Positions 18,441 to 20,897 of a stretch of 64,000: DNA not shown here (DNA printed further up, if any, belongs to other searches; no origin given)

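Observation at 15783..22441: Candidate undescribed system: secreted DUF4331 + TPR + HupE/UreJ operon with a divergent Crp/Fnr regulator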

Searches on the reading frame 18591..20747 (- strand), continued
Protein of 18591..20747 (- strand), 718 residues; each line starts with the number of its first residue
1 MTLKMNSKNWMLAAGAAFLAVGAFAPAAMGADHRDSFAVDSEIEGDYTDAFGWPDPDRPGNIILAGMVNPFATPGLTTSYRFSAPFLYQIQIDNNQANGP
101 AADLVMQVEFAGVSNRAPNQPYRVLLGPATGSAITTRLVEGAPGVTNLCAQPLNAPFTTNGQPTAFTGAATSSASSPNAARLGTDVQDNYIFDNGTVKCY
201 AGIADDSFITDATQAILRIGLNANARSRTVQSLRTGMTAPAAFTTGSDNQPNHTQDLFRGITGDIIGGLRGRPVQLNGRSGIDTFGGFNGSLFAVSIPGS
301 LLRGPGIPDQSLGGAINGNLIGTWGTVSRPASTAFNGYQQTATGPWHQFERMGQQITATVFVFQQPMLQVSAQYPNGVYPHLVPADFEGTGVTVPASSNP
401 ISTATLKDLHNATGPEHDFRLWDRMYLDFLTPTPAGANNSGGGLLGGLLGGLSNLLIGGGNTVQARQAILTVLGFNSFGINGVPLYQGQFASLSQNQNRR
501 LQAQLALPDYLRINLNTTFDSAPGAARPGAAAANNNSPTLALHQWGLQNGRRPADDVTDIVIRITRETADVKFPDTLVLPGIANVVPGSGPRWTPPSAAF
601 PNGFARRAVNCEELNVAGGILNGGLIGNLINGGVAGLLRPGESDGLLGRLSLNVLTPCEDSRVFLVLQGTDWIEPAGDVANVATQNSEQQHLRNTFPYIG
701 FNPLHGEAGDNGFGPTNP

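Call 70: search_dna_similar(query=P0029, collection=plasmids, mode=protein, max_evalue=0.001, max_rows=30)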
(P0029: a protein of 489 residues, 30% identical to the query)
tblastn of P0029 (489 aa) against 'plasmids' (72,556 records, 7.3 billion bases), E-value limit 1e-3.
Records with a match: 62; places in all: 68; records where one place covers at least 80% of the query: 7.
Best place of each record, by identity: <60% 62.
By first word of the organism name: Streptomyces 15; Pseudoalteromonas 6; Rhizobium 6; Aliiroseovarius 5; Sulfitobacter 5; Nostoc 2; Paraburkholderia 2; Embleya 2; Adhaeribacter 2; Methylocystis 2; and 14 more.
By predicted mobility (MOB-suite, as given by PLSDB): non-mobilizable 46; mobilizable 13; conjugative 3.
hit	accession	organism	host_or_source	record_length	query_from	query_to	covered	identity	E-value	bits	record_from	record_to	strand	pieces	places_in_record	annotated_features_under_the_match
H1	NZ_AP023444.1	Nostoc sp. MS1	-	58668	13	391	78%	33.3%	2e-35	148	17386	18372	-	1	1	DUF4331 domain-containing protein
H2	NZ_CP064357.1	Miltoncostaea oceani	pure culture,marine sediment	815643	30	473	91%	27.2%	6e-25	116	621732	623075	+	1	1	DUF4331 domain-containing protein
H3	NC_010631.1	Nostoc punctiforme PCC 73102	-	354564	11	391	78%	31.2%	6e-36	149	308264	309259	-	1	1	DUF4331 domain-containing protein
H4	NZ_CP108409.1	Kitasatospora sp. NBC_01300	-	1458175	28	474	91%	26.1%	2e-19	100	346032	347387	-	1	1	record has no annotation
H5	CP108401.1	Streptomycetaceae bacterium NBC_01309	-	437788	10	474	95%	24.4%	2e-18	96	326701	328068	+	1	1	DUF4331 domain-containing protein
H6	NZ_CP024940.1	Paraburkholderia hospita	soil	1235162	2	396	81%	28.1%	5e-24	114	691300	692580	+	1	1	record has no annotation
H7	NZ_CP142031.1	Pseudoalteromonas sp. CuT4-3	whole organism,deep-sea sediment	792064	13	396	71%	31.7%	2e-7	111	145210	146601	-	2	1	DUF4331 domain-containing protein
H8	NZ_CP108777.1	Embleya sp. NBC_00896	-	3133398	8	400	80%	27.3%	6e-19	98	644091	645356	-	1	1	none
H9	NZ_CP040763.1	Paracoccus liaowanqingii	Tibetan antelope,cell culture,feces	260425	1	410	75%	29.1%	4e-9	117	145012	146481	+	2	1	DUF4331 domain-containing protein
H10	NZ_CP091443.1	Pseudoalteromonas sp. CF6-2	sediment,South Sea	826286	13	396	70%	31.3%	3e-11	124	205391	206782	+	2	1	DUF4331 domain-containing protein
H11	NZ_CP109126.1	Streptomyces anulatus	-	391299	13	400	79%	27.4%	4e-18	96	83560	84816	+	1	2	DUF4331 domain-containing protein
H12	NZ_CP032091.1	Pseudoalteromonas donghaensis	cell culture,seawater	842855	13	396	69%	30.8%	3e-8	114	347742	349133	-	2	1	DUF4331 domain-containing protein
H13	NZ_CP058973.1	Pseudoalteromonas sp. JSTW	cell culture,marine sediment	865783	13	396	69%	30.8%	3e-8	114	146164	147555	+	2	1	DUF4331 domain-containing protein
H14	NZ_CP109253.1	Streptomyces anulatus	-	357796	13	394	78%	27.2%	3e-20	102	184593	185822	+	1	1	DUF4331 domain-containing protein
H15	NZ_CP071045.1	Streptomyces sp. CA-256286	sediment,muddy soil from torrent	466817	13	400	79%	26.8%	1e-19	100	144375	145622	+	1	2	DUF4331 domain-containing protein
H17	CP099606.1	Comamonadaceae bacterium OTU4NAUVB1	Arabidopsis thaliana,pure culture,leaf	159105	30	395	67%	30.4%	1e-8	127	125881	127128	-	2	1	DUF4331 domain-containing protein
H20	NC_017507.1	Marinobacter adhaerens HP15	German Wadden Sea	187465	7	396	80%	25.2%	1e-12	78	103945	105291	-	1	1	DUF4331 domain-containing protein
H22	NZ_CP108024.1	Streptomyces sp. NBC_00316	-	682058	46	398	72%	27.8%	2e-15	87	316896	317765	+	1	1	DUF4331 family protein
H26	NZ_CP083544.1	Jannaschia sp. W003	-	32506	18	410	80%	24.8%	2e-7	62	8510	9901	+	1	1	DUF4331 domain-containing protein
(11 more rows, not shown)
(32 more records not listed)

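Call 71: get_annotated_region(hit=H3, flank=6000)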
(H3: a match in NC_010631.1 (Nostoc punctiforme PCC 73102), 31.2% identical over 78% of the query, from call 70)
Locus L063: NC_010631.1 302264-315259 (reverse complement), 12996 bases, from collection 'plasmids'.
description: Nostoc punctiforme PCC 73102 plasmid pNPUN01, complete sequence
organism: Nostoc punctiforme PCC 73102 (NCBI taxid 63737)
taxonomy: Bacteria; Cyanobacteriota; Cyanophyceae; Nostocales; Nostocaceae; Nostoc; Nostoc punctiforme; Nostoc punctiforme PCC 73102
host: -; source: -; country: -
typing (MOB-suite, as given by PLSDB): conjugative; replicon rep_cluster_317; relaxase MOBF; mating-pair formation MPF_T
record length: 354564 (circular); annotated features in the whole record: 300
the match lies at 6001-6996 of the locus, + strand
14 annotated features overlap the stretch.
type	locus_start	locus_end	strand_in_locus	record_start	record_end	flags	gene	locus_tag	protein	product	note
CDS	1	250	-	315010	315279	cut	-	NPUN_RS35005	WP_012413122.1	hypothetical protein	-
CDS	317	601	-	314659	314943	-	-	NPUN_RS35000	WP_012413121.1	hypothetical protein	-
CDS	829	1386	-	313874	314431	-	-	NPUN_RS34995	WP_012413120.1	hypothetical protein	-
CDS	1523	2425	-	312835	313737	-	-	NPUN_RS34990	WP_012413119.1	hypothetical protein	-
CDS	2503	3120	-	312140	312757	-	-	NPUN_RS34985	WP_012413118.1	Uma2 family endonuclease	-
CDS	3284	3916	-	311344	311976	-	-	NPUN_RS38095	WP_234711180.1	hypothetical protein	-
CDS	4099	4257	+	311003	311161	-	-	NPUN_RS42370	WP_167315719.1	hypothetical protein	-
CDS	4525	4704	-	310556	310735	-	-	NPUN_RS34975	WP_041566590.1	hypothetical protein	-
CDS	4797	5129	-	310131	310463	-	-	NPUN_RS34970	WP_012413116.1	helix-turn-helix transcriptional regulator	-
CDS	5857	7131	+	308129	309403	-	-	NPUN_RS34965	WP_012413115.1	DUF4331 domain-containing protein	-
CDS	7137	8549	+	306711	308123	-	-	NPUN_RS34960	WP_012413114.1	tetratricopeptide repeat protein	-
CDS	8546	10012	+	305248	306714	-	-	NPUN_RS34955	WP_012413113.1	sulfite exporter TauE/SafE family protein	-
CDS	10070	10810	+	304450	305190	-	-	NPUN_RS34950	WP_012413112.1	hypothetical protein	-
CDS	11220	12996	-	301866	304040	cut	-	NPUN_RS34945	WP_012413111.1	AAA family ATPase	-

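Call 72: get_annotated_region(hit=H7, flank=6000)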
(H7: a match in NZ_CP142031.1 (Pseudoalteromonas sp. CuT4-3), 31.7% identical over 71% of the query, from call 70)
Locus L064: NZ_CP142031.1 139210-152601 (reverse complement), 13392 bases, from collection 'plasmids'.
description: Pseudoalteromonas sp. CuT4-3 plasmid unnamed1, complete sequence
organism: Pseudoalteromonas sp. CuT4-3 (NCBI taxid 3112573)
taxonomy: Bacteria; Pseudomonadota; Gammaproteobacteria; Alteromonadales; Pseudoalteromonadaceae; Pseudoalteromonas; Pseudoalteromonas sp. CuT4-3
host: -; source: whole organism,deep-sea sediment; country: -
typing (MOB-suite, as given by PLSDB): non-mobilizable
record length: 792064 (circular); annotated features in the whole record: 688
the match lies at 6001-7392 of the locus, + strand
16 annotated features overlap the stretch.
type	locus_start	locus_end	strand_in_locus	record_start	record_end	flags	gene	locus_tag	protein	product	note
CDS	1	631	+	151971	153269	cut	hmgA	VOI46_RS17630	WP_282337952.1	homogentisate 1,2-dioxygenase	GO:0006559 - L-phenylalanine catabolic process [Evidence IEA]; GO:0006572 - tyrosine catabolic process [Evidence IEA]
CDS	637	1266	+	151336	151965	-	maiA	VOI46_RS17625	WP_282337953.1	maleylacetoacetate isomerase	GO:0006559 - L-phenylalanine catabolic process [Evidence IEA]; GO:0006572 - tyrosine catabolic process [Evidence IEA]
CDS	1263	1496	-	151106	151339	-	-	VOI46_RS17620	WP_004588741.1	TIGR02647 family protein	-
CDS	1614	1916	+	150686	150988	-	-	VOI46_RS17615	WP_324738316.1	DUF1496 domain-containing protein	-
CDS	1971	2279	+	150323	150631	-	-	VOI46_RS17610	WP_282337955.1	VF530 family protein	-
CDS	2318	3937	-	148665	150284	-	-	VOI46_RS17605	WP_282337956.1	diacylglycerol kinase family protein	-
CDS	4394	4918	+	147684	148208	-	-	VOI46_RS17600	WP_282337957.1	sigma-70 family RNA polymerase sigma factor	GO:0006352 - DNA-templated transcription initiation [Evidence IEA]; GO:0006355 - regulation of DNA-templated ...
CDS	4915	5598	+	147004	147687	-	-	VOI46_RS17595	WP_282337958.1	anti-sigma factor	-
CDS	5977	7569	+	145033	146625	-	-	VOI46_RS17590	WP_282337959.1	DUF4331 domain-containing protein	-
CDS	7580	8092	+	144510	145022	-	-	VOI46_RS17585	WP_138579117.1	Ig-like domain-containing protein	-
CDS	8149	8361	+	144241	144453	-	-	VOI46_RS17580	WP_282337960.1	hypothetical protein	-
CDS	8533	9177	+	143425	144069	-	-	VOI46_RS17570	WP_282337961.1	hypothetical protein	-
CDS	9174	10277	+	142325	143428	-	-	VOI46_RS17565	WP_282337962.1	HupE/UreJ family protein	-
CDS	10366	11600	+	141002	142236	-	-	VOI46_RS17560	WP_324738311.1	IS3 family transposase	-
CDS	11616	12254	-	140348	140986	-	-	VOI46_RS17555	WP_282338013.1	TetR/AcrR family transcriptional regulator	-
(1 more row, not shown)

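Call 73: get_annotated_region(hit=H5, flank=6000)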
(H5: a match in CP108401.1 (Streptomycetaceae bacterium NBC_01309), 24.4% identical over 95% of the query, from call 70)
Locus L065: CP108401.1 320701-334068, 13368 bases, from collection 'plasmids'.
description: Streptomycetaceae bacterium NBC_01309 plasmid unnamed1, complete sequence
organism: Streptomycetaceae bacterium NBC_01309 (NCBI taxid 3115366)
taxonomy: Bacteria; Actinomycetota; Actinomycetes; Kitasatosporales; Streptomycetaceae; ; Streptomycetaceae bacterium NBC 01309
host: -; source: -; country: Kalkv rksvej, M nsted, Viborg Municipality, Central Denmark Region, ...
typing (MOB-suite, as given by PLSDB): non-mobilizable
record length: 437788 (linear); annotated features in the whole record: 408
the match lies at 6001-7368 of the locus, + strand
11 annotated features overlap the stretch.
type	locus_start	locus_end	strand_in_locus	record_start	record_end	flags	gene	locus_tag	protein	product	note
CDS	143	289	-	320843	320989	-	-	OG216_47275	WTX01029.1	hypothetical protein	-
CDS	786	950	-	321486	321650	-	-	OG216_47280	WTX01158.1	hypothetical protein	-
CDS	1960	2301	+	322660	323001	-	-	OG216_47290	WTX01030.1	metalloregulator ArsR/SmtB family transcription factor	-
CDS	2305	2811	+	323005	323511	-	-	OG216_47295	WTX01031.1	SRPBCC family protein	-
CDS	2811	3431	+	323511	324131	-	-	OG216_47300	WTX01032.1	dihydrofolate reductase family protein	-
CDS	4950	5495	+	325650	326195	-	-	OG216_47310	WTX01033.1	hypothetical protein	-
CDS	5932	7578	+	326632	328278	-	-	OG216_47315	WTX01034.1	DUF4331 domain-containing protein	-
CDS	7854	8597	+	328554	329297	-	-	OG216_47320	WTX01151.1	class F sortase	-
CDS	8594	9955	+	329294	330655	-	-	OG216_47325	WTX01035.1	tetratricopeptide repeat protein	-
CDS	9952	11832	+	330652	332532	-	-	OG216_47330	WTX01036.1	nickel transporter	-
CDS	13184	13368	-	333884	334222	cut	-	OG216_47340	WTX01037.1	STAS domain-containing protein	-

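Call 74: get_annotated_region(hit=H20, flank=6000)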
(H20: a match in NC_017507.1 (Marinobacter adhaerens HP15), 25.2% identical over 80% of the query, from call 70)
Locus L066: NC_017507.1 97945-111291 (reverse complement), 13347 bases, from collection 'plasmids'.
description: Marinobacter adhaerens HP15 plasmid pHP-187, complete sequence
organism: Marinobacter adhaerens HP15 (NCBI taxid 225937)
taxonomy: Bacteria; Pseudomonadota; Gammaproteobacteria; Pseudomonadales; Marinobacteraceae; Marinobacter; Marinobacter adhaerens; Marinobacter adhaerens HP15
host: -; source: German Wadden Sea; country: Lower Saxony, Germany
typing (MOB-suite, as given by PLSDB): non-mobilizable; replicon rep_cluster_487
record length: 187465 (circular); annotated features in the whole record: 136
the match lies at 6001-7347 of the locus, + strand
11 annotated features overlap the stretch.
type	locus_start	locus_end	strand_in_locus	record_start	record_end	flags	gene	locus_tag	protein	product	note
CDS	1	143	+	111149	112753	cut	-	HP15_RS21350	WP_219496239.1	alkaline phosphatase D family protein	-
CDS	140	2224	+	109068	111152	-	-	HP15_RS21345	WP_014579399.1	metallophosphoesterase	-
CDS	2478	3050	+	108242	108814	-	-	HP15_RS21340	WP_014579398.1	DUF3299 domain-containing protein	-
CDS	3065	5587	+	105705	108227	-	-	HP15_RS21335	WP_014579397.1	PKD domain-containing protein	-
CDS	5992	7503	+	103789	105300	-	-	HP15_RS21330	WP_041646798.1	DUF4331 domain-containing protein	-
CDS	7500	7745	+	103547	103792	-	-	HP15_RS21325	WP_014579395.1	hypothetical protein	-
CDS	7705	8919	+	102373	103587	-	-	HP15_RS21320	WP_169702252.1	hypothetical protein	-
CDS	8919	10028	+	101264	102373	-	-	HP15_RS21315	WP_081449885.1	HupE/UreJ family protein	-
CDS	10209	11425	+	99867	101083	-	-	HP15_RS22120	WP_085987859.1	IS3 family transposase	-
CDS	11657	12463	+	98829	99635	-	-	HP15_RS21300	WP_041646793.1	alpha/beta hydrolase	-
CDS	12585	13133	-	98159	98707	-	-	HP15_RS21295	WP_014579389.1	DUF3455 domain-containing protein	-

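Call 79: get_annotated_region(hit=H2, flank=5000)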
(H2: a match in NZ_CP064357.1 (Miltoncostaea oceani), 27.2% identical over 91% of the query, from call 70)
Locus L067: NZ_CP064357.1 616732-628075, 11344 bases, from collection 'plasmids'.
description: Miltoncostaea oceani strain SCSIO 61214 plasmid unnamed1, complete sequence
organism: Miltoncostaea oceani (NCBI taxid 2843216)
taxonomy: Bacteria; Actinomycetota; Thermoleophilia; Miltoncostaeales; Miltoncostaeaceae; Miltoncostaea; Miltoncostaea oceani
host: -; source: pure culture,marine sediment; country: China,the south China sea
typing (MOB-suite, as given by PLSDB): non-mobilizable
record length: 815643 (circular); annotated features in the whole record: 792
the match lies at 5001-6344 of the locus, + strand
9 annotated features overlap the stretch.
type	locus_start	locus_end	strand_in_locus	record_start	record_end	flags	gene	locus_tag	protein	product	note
CDS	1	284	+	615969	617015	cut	-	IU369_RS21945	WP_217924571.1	radical SAM/SPASM domain-containing protein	-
CDS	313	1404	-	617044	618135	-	-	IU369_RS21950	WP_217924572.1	HAMP domain-containing sensor histidine kinase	GO:0007165 - signal transduction [Evidence IEA]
CDS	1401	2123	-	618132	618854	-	-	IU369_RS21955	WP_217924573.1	response regulator transcription factor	GO:0000160 - phosphorelay signal transduction system [Evidence IEA]; GO:0006355 - regulation of DNA-templated ...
CDS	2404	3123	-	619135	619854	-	-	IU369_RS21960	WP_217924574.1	peptidoglycan DD-metalloendopeptidase family protein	-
CDS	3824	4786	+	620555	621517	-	-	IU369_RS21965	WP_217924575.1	hypothetical protein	-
CDS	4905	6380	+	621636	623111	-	-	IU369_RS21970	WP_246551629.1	DUF4331 domain-containing protein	-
CDS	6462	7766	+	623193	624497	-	-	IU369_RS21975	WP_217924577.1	tetratricopeptide repeat protein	-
CDS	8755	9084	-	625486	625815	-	-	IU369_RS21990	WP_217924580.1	transposase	GO:0006313 - DNA transposition [Evidence IEA]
CDS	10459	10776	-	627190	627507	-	-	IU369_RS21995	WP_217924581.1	hypothetical protein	-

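Call 80: get_annotated_region(hit=H9, flank=5000)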
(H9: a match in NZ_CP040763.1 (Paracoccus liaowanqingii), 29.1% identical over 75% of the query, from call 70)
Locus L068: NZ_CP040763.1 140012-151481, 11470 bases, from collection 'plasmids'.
description: Paracoccus liaowanqingii strain 2251 plasmid unnamed4, complete sequence
organism: Paracoccus liaowanqingii (NCBI taxid 2560053)
taxonomy: Bacteria; Pseudomonadota; Alphaproteobacteria; Rhodobacterales; Paracoccaceae; Paracoccus; Paracoccus liaowanqingii
host: -; source: Tibetan antelope,cell culture,feces; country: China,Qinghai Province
typing (MOB-suite, as given by PLSDB): non-mobilizable; replicon rep_cluster_229
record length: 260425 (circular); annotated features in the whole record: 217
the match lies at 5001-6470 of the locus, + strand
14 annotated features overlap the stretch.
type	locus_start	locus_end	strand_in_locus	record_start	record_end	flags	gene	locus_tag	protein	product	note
CDS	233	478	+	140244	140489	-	-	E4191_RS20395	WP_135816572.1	plasmid stabilization protein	-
CDS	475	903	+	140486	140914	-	-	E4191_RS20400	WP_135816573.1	type II toxin-antitoxin system VapC family toxin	-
CDS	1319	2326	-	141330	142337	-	-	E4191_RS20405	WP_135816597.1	alpha/beta hydrolase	-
CDS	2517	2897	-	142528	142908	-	-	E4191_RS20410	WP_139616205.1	hypothetical protein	-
CDS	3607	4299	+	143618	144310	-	-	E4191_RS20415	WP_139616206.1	outer membrane beta-barrel protein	-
CDS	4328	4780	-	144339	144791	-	-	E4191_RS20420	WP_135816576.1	A24 family peptidase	-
CDS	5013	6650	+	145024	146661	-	-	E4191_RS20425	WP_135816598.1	DUF4331 domain-containing protein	-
CDS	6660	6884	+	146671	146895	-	-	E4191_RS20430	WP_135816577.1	hypothetical protein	-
CDS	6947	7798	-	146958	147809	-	-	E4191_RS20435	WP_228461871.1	type II secretion system protein GspK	-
CDS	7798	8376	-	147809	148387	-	-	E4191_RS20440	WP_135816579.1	type II secretion system protein GspJ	GO:0015628 - protein secretion by the type II secretion system [Evidence IEA]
CDS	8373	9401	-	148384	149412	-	-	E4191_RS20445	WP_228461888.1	ABC transporter substrate-binding protein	-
CDS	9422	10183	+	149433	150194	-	-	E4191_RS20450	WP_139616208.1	hypothetical protein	-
CDS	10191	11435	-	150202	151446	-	-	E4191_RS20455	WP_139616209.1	type II secretion system F family protein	-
CDS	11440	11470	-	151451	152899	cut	gspE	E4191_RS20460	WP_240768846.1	type II secretion system ATPase GspE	GO:0015628 - protein secretion by the type II secretion system [Evidence IEA]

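Call 81: get_annotated_region(hit=H17, flank=5000)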
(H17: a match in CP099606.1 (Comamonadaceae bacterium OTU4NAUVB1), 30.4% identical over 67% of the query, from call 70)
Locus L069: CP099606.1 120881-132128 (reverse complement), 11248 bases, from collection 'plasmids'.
description: Comamonadaceae bacterium OTU4NAUVB1 plasmid unnamed4, complete sequence
organism: Comamonadaceae bacterium OTU4NAUVB1 (NCBI taxid 2952996)
taxonomy: Bacteria; Pseudomonadota; Betaproteobacteria; Burkholderiales; Comamonadaceae; ; Comamonadaceae bacterium OTU4NAUVB1
host: -; source: Arabidopsis thaliana,pure culture,leaf; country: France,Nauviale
typing (MOB-suite, as given by PLSDB): non-mobilizable
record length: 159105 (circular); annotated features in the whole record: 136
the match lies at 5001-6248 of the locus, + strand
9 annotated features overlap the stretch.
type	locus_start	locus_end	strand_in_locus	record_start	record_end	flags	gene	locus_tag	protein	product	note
CDS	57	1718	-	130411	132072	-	-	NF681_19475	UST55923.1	histidine kinase famiy protein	-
CDS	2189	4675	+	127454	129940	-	-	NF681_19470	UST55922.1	PAS domain-containing protein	-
CDS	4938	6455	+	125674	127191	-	-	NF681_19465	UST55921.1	DUF4331 domain-containing protein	-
CDS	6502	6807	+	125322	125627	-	-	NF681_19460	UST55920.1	hypothetical protein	-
CDS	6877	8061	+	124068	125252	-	-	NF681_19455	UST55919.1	hypothetical protein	-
CDS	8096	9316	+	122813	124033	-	-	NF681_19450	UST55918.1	HupE/UreJ family protein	-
CDS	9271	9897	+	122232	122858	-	-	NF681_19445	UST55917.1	SMP-30/gluconolactonase/LRE family protein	-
CDS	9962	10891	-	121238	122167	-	-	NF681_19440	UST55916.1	glyoxylate/hydroxypyruvate reductase A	-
CDS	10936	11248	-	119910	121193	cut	gabT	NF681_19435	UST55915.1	4-aminobutyrate--2-oxoglutarate transaminase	-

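Call 82: get_annotated_region(hit=H11, flank=5000)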
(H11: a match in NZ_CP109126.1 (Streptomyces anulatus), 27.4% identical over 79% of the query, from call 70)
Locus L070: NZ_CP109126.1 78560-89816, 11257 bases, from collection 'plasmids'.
description: Streptomyces anulatus strain NBC 01759 plasmid unnamed1, complete sequence
organism: Streptomyces anulatus (NCBI taxid 1892)
taxonomy: Bacteria; Actinomycetota; Actinomycetes; Kitasatosporales; Streptomycetaceae; Streptomyces; Streptomyces anulatus
host: -; source: -; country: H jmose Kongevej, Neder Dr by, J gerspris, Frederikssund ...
typing (MOB-suite, as given by PLSDB): mobilizable; relaxase MOBF
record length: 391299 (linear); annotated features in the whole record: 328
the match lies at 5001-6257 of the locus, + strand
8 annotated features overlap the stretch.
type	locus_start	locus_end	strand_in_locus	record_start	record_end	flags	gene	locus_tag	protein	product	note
CDS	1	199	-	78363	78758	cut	-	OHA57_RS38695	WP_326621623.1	hypothetical protein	-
CDS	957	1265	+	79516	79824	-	-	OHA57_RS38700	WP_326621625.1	hypothetical protein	-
CDS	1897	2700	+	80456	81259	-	-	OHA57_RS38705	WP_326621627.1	hypothetical protein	-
CDS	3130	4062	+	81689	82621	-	-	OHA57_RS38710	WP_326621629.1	Ku protein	GO:0006303 - double-strand break repair via nonhomologous end joining [Evidence IEA]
CDS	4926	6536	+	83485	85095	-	-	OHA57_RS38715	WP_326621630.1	DUF4331 domain-containing protein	-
CDS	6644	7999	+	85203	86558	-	-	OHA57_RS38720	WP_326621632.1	tetratricopeptide repeat protein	-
CDS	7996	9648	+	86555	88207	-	-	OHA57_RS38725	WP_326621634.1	nickel transporter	-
CDS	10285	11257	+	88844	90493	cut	-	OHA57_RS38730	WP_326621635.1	DUF4331 domain-containing protein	-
